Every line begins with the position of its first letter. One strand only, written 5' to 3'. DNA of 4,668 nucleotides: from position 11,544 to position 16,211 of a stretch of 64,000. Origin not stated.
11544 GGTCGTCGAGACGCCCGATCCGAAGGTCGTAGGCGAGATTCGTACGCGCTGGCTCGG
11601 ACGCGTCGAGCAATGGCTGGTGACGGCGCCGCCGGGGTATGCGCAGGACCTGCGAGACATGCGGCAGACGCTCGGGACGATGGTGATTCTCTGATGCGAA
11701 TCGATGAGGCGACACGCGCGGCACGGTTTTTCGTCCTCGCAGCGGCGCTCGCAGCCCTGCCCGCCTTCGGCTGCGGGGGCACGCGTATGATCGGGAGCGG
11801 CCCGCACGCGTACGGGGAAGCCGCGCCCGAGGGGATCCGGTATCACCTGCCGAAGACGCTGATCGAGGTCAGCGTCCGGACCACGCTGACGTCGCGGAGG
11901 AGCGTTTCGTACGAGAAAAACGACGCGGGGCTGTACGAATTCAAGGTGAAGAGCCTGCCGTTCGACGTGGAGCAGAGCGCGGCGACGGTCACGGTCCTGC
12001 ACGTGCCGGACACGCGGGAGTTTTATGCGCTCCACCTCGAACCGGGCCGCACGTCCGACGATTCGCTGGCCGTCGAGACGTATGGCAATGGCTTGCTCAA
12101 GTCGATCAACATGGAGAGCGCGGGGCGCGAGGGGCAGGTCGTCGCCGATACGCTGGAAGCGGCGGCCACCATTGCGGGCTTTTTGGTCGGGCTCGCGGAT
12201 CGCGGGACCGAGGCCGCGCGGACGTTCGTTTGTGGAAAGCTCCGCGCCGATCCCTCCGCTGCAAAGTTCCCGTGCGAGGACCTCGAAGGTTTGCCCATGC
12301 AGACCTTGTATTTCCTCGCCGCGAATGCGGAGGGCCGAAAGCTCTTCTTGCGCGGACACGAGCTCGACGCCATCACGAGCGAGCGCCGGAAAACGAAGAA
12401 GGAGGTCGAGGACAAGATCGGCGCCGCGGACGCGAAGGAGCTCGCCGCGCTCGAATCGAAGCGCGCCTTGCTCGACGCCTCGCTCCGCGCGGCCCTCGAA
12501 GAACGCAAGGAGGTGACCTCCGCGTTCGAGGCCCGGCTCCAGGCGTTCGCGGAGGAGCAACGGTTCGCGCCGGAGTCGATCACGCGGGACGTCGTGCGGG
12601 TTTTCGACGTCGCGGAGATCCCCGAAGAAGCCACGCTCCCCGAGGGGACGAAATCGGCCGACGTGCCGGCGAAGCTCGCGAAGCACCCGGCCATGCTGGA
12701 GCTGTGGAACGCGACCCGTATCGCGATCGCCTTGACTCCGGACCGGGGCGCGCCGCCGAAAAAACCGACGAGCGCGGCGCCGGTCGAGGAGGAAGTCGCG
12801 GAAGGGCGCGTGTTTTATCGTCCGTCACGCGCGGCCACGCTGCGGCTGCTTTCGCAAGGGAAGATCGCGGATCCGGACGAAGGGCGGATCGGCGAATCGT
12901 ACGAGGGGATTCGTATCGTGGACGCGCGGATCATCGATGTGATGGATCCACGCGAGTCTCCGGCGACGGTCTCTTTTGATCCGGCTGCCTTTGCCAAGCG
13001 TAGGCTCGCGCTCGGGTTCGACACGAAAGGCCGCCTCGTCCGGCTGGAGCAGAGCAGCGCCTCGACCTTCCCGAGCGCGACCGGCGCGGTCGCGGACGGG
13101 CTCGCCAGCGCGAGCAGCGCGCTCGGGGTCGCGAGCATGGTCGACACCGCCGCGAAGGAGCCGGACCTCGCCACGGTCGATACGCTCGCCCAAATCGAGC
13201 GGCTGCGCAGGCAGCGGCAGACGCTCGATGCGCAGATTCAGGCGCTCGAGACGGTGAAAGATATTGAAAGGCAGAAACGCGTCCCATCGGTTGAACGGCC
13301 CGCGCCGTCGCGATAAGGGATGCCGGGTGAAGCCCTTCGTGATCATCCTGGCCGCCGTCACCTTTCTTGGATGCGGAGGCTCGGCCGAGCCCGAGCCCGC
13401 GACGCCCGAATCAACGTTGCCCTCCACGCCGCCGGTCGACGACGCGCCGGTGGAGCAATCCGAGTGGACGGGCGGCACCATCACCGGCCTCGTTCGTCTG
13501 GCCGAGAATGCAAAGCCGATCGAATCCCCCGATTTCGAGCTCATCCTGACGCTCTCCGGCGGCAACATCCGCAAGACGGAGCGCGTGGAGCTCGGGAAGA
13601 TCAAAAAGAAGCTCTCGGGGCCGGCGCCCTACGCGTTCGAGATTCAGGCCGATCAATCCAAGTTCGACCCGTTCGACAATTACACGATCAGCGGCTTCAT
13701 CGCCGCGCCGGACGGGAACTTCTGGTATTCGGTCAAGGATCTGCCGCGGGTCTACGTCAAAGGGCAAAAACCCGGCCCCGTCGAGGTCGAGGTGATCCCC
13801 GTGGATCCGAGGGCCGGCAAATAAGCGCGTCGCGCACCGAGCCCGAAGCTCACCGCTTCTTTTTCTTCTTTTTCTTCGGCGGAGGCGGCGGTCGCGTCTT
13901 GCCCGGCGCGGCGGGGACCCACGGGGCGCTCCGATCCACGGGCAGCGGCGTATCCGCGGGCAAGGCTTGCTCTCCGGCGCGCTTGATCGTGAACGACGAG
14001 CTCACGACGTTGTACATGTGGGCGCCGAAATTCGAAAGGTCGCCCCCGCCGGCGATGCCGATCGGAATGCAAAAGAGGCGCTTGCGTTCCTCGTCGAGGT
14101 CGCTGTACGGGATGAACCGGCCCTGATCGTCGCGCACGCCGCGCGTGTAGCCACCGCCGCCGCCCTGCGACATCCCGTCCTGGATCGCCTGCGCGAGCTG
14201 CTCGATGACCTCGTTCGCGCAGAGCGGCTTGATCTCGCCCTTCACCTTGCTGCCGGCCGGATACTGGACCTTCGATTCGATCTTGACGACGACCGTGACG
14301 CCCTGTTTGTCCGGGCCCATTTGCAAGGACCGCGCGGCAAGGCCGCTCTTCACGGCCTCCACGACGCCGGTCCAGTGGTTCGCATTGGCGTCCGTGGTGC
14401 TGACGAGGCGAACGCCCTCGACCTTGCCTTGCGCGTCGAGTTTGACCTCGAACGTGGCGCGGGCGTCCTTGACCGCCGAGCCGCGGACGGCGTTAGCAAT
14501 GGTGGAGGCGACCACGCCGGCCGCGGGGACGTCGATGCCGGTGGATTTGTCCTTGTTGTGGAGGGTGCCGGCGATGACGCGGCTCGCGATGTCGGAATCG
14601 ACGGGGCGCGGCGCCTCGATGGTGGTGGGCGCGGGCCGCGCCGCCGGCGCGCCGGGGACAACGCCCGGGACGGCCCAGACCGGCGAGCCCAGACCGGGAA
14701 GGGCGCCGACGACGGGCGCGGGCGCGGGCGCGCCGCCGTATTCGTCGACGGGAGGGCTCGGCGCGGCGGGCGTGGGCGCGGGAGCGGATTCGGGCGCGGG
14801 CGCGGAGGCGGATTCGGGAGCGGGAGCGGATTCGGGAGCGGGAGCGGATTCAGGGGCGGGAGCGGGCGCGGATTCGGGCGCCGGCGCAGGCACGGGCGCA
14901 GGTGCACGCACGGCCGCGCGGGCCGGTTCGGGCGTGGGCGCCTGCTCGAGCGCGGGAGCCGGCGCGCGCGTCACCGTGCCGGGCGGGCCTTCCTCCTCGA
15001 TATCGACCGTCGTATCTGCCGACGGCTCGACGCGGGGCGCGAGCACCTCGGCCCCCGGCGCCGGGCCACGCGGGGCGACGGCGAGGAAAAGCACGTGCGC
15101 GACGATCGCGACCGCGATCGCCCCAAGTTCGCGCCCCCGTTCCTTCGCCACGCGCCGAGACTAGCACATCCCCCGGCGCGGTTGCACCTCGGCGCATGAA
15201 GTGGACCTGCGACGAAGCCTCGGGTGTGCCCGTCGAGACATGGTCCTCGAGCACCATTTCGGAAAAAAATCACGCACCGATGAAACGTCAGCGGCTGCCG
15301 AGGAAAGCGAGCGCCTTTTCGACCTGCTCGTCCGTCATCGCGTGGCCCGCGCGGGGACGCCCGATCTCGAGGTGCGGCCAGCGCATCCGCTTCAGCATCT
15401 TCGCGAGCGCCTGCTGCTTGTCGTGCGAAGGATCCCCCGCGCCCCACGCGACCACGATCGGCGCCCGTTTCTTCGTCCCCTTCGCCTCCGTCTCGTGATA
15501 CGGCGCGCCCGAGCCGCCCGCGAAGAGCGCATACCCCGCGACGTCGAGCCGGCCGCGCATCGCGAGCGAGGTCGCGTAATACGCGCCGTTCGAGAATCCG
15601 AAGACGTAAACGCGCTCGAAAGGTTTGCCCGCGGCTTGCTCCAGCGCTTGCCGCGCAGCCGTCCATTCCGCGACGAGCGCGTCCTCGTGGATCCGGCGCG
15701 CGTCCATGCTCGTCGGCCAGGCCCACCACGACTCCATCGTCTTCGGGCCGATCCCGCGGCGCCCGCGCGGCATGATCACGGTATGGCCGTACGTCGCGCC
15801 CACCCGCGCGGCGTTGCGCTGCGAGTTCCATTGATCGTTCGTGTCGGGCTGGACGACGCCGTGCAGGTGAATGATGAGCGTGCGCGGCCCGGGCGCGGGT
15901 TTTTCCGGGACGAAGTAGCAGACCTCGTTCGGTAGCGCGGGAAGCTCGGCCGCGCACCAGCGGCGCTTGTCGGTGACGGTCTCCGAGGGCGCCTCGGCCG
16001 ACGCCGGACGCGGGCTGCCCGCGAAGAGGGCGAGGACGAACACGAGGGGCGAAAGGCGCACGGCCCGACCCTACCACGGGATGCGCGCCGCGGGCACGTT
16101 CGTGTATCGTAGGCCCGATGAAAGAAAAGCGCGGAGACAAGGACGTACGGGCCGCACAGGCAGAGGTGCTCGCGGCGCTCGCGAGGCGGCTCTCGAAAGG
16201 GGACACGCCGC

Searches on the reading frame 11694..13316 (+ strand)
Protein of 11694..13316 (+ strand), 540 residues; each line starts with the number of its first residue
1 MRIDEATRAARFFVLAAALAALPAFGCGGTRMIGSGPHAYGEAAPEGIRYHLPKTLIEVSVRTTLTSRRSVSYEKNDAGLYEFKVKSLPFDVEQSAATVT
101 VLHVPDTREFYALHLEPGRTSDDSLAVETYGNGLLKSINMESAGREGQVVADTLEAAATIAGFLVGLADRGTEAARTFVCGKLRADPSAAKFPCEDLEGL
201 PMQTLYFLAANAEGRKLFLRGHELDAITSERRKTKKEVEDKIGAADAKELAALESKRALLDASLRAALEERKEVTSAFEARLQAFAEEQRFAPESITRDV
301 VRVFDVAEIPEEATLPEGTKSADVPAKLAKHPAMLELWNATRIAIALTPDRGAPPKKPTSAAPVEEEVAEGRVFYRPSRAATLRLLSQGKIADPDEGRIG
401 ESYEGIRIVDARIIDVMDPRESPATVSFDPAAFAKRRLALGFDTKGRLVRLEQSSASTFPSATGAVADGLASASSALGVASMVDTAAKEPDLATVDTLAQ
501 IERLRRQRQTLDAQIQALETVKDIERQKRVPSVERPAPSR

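Call 57: search_protein_families(library=pfam, proteins=[window:11694-13316:+], max_evalue=0.001)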
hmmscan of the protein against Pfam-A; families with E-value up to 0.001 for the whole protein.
window:11694-13316:+ (540 aa): 1 family
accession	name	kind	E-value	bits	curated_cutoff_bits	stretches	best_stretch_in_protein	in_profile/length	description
PF16115.10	DUF4831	-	0.00082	19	27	0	46-146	1-100/318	Domain of unknown function (DUF4831)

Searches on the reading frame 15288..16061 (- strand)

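Call 10: search_protein_families(library=pfam, proteins=[window:15288-16061:-], max_evalue=0.001)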
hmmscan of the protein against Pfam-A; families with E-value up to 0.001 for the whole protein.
window:15288-16061:- (257 aa): 3 families
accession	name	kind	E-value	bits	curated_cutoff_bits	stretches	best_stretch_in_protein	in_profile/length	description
PF01738.24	DLH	-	2.7e-05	24.3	21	1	123-246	73-192/217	Dienelactone hydrolase family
PF02230.22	Abhydrolase_2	-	5.1e-05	23.6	23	1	57-254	11-213/217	Phospholipase/Carboxylesterase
PF07859.19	Abhydrolase_3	-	0.00016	22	25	0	132-186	52-112/210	alpha/beta hydrolase fold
